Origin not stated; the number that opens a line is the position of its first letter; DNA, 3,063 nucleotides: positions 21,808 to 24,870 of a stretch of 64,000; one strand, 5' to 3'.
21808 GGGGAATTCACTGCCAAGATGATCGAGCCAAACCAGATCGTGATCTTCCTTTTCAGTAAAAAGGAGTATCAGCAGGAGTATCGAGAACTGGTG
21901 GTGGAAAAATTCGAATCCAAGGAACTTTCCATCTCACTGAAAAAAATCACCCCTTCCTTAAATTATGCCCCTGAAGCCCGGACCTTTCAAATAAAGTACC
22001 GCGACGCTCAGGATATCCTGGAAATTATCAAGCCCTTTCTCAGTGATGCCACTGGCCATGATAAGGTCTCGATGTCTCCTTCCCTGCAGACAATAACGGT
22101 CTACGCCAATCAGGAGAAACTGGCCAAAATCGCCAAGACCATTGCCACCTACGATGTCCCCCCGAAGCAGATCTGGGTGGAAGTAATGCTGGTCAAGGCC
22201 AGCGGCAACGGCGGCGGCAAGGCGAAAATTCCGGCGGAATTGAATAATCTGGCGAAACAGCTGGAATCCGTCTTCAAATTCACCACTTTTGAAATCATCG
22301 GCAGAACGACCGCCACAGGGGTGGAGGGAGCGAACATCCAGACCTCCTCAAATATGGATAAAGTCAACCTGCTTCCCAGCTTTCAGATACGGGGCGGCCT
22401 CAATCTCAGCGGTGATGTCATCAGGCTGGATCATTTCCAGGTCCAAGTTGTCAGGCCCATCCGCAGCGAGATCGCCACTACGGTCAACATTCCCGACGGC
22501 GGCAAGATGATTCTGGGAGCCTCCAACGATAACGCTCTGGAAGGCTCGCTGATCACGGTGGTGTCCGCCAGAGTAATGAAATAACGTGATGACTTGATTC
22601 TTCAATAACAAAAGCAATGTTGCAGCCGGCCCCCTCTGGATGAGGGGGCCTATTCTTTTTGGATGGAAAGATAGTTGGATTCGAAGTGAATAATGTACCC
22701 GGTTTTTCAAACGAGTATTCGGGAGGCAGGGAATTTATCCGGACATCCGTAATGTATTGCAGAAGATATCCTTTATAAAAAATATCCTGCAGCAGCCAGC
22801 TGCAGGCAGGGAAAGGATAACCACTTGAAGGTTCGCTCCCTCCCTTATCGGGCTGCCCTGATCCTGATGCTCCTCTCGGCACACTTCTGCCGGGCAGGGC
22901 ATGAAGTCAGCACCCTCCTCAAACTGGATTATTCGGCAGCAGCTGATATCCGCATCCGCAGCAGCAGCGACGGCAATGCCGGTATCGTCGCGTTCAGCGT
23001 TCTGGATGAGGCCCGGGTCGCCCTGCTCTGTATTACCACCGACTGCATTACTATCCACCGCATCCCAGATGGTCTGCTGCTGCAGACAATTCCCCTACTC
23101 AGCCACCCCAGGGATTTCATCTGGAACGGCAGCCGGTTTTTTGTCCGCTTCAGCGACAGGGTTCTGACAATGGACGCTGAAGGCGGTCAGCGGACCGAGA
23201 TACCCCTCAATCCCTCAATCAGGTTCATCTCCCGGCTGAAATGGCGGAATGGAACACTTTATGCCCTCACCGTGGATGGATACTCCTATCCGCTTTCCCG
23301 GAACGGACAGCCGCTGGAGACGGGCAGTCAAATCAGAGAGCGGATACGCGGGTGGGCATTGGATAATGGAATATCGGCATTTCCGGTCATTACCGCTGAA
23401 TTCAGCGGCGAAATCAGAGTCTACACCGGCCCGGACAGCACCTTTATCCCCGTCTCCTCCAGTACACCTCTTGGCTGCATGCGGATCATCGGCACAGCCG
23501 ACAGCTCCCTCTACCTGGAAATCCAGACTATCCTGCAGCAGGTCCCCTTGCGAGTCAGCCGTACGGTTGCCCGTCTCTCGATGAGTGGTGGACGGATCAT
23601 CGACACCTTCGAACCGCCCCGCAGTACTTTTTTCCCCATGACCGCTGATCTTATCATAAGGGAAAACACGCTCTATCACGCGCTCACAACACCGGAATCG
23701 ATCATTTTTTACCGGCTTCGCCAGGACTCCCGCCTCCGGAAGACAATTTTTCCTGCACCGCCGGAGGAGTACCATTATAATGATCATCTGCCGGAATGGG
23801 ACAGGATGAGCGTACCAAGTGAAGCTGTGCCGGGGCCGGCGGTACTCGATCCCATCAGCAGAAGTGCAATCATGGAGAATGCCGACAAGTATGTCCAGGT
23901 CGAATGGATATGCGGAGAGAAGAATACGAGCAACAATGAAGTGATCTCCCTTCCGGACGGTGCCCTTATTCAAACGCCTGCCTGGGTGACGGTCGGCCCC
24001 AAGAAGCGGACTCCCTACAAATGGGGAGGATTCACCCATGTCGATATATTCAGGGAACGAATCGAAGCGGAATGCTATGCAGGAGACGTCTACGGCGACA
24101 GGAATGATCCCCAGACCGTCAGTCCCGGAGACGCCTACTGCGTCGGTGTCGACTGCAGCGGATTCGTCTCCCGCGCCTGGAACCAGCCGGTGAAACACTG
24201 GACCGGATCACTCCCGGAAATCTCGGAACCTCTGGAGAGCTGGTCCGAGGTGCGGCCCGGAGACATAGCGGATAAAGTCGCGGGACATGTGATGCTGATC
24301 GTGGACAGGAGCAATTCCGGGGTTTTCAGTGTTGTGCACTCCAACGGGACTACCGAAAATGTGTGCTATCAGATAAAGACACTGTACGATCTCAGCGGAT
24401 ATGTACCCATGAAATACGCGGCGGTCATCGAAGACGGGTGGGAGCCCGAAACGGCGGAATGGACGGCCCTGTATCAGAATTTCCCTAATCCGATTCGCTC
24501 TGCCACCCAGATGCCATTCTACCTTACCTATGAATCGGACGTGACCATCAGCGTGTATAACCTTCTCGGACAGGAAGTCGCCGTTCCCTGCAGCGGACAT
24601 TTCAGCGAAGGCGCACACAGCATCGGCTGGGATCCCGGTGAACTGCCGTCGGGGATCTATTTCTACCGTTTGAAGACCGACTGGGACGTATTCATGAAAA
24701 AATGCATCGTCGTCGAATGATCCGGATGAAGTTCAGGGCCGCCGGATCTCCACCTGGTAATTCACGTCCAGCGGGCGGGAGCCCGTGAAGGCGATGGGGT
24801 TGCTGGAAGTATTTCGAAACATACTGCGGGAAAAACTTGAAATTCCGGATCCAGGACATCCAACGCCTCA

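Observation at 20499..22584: ECF sigma / zf-HC2 anti-sigma module coupled to a 325-aa CarboxypepD_reg + secretin-N mini-secretin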

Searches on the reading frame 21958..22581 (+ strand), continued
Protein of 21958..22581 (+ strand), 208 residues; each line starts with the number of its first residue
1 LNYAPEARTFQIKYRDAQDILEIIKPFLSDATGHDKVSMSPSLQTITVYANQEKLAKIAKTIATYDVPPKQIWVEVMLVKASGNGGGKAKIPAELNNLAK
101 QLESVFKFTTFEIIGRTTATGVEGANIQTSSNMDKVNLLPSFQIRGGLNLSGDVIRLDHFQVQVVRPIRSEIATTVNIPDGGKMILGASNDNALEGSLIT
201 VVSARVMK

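Call 66: find_encoding_contigs(protein=P0055, flank=3500, max_places=1)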
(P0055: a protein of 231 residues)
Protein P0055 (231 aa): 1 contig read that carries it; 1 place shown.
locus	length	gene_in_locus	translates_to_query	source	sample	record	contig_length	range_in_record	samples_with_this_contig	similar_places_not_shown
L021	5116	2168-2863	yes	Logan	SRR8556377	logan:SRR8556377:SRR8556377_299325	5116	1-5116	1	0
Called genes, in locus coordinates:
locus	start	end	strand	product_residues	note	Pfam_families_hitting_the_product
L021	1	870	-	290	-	?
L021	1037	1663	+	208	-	PF04542:Sigma70_r2, PF08281:Sigma70_r4_2, PF04545:Sigma70_r4 (weak)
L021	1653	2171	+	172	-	-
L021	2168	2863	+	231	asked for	PF03958:Secretin_N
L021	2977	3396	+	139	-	PF01909:NTP_transf_2, PF18765:Polbeta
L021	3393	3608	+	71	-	-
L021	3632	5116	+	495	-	?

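Call 67: find_encoding_contigs(protein=P0130, flank=3500, max_places=1)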
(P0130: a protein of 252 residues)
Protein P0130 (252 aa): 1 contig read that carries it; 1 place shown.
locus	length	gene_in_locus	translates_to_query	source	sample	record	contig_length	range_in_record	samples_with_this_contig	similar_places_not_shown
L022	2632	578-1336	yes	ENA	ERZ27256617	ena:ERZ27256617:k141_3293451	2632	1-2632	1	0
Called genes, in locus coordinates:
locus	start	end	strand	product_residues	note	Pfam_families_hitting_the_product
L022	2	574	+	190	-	?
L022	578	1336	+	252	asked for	PF03958:Secretin_N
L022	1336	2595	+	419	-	PF00482:T2SSF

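Call 69: predict_structure(alignment_id=A3)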
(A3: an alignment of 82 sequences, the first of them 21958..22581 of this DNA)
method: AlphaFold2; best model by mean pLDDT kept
length: 208 residues; sequences in the alignment: 82
mean_pLDDT: 92.1   pTM: 0.83
mean pLDDT of the five models: 92.1, 92.0, 91.2, 91.0, 90.7
residues with pLDDT >= 90: 155; 70-90: 47; 50-70: 6; < 50: 0
segments of 3 or more residues with pLDDT < 50: none
pLDDT, mean of each block of 10 residues (from residue 1): 87 97 92 90 97 96 97 96 84 90 87 95 97 80 96 97 90 97 90 81 97
secondary structure, 60 per line:
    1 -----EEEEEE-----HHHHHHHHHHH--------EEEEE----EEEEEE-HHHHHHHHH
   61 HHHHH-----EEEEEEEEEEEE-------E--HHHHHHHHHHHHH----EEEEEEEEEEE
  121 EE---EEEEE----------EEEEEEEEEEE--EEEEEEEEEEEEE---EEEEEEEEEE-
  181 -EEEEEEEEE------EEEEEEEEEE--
elements in order: E6-11 H17-27 E36-40 E45-50 H52-65 E71-82 H93-105 E110-122 E126-130 E141-151 E154-166 E170-179 E182-190 E197-206

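Call 83: fold_search(model_id=the predicted structure, library=pdb)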
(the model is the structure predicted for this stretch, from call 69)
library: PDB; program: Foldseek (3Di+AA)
matches with E <= 10: 1069; with E <= 0.001: 31
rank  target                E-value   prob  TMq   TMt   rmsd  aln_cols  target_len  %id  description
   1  7ah9_5E               5.4e-09  1.00  0.53  0.24  20.3       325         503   10  Substrate-engaged type 3 secretion system needle complex from Salmonella enterica typhimurium - SpaR state 1 (released 2021-03-17)
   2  5w68_A                6.0e-09  1.00  0.57  0.36  17.7       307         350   12  Type II secretin from Enteropathogenic Escherichia coli - GspD (released 2017-11-15)
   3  6pee_A                9.2e-09  1.00  0.44  0.29  20.5       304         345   11  InvG secretin domain beta-barrel from Salmonella SPI-1 injectisome NC-base (released 2019-10-23)
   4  6q14_A                9.2e-09  1.00  0.44  0.22  20.5       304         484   11  Structure of the Salmonella SPI-1 injectisome NC-base (released 2019-10-23)
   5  6q14_B                9.2e-09  1.00  0.44  0.22  20.5       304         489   11  Structure of the Salmonella SPI-1 injectisome NC-base (released 2019-10-23)
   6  6ve2_A                1.0e-08  1.00  0.53  0.36  19.8       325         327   12  Tetradecameric PilQ bound by TsaP heptamer from Pseudomonas aeruginosa (released 2020-12-23)
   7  7ah9_5M               1.1e-08  1.00  0.53  0.25  21.3       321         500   10  Substrate-engaged type 3 secretion system needle complex from Salmonella enterica typhimurium - SpaR state 1 (released 2021-03-17)
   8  7ah9_5N               1.5e-08  1.00  0.53  0.24  21.0       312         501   11  Substrate-engaged type 3 secretion system needle complex from Salmonella enterica typhimurium - SpaR state 1 (released 2021-03-17)
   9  7ofh_A                1.6e-08  1.00  0.54  0.50   9.6       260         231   15  CryoEM structure of the outer membrane secretin pore pIV from the f1 filamentous bacteriophage. (released 2021-11-03)
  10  5zdh_A                2.3e-08  1.00  0.57  0.26  17.5       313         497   12  CryoEM structure of ETEC Pilotin-Secretin AspS-GspD complex (released 2018-04-18)
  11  7ah9_5D               2.7e-08  1.00  0.52  0.24  19.8       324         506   10  Substrate-engaged type 3 secretion system needle complex from Salmonella enterica typhimurium - SpaR state 1 (released 2021-03-17)
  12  7ah9_5J               2.9e-08  1.00  0.55  0.25  18.9       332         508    9  Substrate-engaged type 3 secretion system needle complex from Salmonella enterica typhimurium - SpaR state 1 (released 2021-03-17)
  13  6dv3_A                3.2e-08  1.00  0.54  0.25  19.4       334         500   10  Structure of the Salmonella SPI-1 type III secretion injectisome secretin InvG in the open gate state (released 2018-10-03)
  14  7ah9_5G               3.6e-08  1.00  0.56  0.26  19.2       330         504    9  Substrate-engaged type 3 secretion system needle complex from Salmonella enterica typhimurium - SpaR state 1 (released 2021-03-17)
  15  7ah9_5C               3.6e-08  1.00  0.54  0.25  18.3       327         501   10  Substrate-engaged type 3 secretion system needle complex from Salmonella enterica typhimurium - SpaR state 1 (released 2021-03-17)
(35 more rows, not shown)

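Call 84: search_protein_families(library=pfam, proteins=[L014:8259-9080:+, L014:9114-10106:+, L014:7073-8206:+, L014:3111-3962:+, L016:7040-8143:+, L016:8131-8604:+, L016:8612-9586:+, L016:9583-10566:+, L022:1336-2595:+], max_evalue=0.1)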
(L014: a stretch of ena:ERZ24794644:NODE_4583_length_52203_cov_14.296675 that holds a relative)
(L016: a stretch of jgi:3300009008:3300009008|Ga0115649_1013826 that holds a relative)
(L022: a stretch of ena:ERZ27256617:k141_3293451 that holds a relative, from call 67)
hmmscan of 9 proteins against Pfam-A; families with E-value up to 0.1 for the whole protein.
L014:8259-9080:+ (273 aa): 2 families
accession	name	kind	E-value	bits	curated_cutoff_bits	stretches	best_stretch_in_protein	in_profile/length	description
PF13469.12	Sulfotransfer_3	-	0.0083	16.8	27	0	2-31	2-22/216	Sulfotransferase family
PF00685.33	Sulfotransfer_1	-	0.056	13.3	22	0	139-182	148-182/255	Sulfotransferase domain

L014:9114-10106:+ (330 aa): 0 families

L014:7073-8206:+ (377 aa): 3 families
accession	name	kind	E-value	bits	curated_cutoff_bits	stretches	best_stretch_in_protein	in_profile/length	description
PF00437.27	T2SSE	-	9.3e-34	117.1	24.9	1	38-306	14-282/370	Type II/IV secretion system protein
PF13401.12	AAA_22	-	0.0026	18.5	27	1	155-201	4-33/130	AAA domain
PF24883.2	NPHP3_N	-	0.011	16.3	24.8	1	147-186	12-52/164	Nephrocystin 3, N-terminal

L014:3111-3962:+ (283 aa): 0 families

L016:7040-8143:+ (367 aa): 1 family
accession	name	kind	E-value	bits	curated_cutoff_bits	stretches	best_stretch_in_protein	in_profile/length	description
PF03283.19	PAE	-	1e-18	68.1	26.6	1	46-215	22-186/355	Pectinacetylesterase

L016:8131-8604:+ (157 aa): 0 families

L016:8612-9586:+ (324 aa): 0 families

L016:9583-10566:+ (328 aa): 2 families
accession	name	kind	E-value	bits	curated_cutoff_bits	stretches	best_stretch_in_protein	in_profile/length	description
PF02412.23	TSP_3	-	0.0018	18.3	25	3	116-142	2-26/36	Thrombospondin type 3 repeat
PF18884.5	TSP3_bac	-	0.02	15.2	25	1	144-155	1-12/22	Bacterial TSP3 repeat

L022:1336-2595:+ (419 aa): 1 family
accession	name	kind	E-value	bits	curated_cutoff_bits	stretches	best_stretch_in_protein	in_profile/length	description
PF00482.28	T2SSF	-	1e-52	177.8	25.2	2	287-409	1-125/125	Type II secretion system (T2SS), protein F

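Call 85: find_encoding_contigs(protein=P0105, flank=4000, max_places=1)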
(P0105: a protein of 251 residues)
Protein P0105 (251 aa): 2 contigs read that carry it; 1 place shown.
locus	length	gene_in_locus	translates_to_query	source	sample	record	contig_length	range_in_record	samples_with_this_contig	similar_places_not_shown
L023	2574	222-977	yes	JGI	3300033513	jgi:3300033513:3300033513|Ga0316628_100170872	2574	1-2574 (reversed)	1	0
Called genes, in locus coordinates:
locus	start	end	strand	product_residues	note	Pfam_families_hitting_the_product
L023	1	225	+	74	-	?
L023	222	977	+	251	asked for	PF03958:Secretin_N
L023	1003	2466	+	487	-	PF00370:FGGY_N, PF02782:FGGY_C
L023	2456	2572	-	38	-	?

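Call 86: find_encoding_contigs(protein=P0140, flank=4000, max_places=1)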
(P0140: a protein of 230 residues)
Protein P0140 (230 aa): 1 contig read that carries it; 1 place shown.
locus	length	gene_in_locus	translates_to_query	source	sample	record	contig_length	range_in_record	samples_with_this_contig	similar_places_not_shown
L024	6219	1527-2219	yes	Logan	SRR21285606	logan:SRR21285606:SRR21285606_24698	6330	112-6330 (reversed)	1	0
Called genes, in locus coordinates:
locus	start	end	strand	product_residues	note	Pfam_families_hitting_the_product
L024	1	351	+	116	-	?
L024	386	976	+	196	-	PF04542:Sigma70_r2, PF08281:Sigma70_r4_2, PF04545:Sigma70_r4 (faint)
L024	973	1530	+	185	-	-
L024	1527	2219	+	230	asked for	-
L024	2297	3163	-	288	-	PF13646:HEAT_2 (faint)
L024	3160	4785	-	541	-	PF03130:HEAT_PBS (faint), PF11838:ERAP1_C (faint), PF13646:HEAT_2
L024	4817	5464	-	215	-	-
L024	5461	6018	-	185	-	PF04542:Sigma70_r2, PF08281:Sigma70_r4_2, PF04545:Sigma70_r4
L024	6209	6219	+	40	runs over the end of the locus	?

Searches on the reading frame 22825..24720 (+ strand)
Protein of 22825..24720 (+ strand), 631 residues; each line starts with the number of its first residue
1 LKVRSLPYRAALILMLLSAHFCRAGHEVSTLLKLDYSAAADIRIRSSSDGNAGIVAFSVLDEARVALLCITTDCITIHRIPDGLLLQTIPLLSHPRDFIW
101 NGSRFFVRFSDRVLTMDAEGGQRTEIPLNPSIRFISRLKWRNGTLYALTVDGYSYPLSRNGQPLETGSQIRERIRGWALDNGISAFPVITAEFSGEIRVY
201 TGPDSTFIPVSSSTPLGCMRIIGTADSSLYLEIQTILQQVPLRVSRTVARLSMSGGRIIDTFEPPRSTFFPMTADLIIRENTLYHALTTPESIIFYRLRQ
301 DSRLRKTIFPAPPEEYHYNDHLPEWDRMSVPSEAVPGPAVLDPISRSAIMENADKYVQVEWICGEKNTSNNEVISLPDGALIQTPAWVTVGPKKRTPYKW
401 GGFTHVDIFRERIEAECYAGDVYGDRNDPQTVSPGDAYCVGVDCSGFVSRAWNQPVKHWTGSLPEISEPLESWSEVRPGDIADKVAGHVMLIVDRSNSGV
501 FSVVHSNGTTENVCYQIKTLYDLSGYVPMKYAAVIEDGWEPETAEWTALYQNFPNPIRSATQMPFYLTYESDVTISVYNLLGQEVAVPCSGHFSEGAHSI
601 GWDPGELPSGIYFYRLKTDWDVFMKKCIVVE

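Call 3: search_protein_families(library=pfam, proteins=[window:22825-24720:+], max_evalue=1)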
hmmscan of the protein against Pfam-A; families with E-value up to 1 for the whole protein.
window:22825-24720:+ (631 aa): 3 families
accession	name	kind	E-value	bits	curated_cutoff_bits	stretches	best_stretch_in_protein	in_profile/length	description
PF18962.6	Por_Secre_tail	-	3.5e-07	30.8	27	1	553-629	2-75/75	Secretion system C-terminal sorting domain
PF13860.13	FlgD_ig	-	0.048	14.1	27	1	568-614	19-71/79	FlgD Ig-like domain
PF13585.12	CHU_C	-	0.21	12.2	27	1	571-618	27-72/86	CHU_C Type IX secretion signal domain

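Call 4: search_protein_families(library=ncbifam, proteins=[window:22825-24720:+], max_evalue=1)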
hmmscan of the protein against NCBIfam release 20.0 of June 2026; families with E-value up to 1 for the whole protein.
window:22825-24720:+ (631 aa): 3 families
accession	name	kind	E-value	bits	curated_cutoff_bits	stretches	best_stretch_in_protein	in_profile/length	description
TIGR04183.1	Por_Secre_tail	domain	7.4e-09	35.5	23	1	553-629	2-71/72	T9SS type A sorting domain-containing protein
NF052323.1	T9SSA_dep_M6i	equivalog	6.3e-06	24.4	600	1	552-618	960-1026/1043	T9SS-dependent M6-like inactivated metalloprotease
NF038113.1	T9SSA_dep_M36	equivalog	0.089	10.9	885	1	549-629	792-868/869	T9SS-dependent M36 family metallopeptidase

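Call 65: search_solved_structures(query=window:22825-24717:+, max_evalue=1)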
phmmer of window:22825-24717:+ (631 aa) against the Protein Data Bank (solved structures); distinct sequences matched with E-value up to 1: 2.
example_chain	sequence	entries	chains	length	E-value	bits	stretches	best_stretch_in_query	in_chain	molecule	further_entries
6tnp_B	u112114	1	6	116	0.038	15.6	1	426-520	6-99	Heavy chain of our ScFv-5E5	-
7t9b_H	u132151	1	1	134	0.83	11.2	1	432-542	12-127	GT5-d42.16 Fab Heavy Chain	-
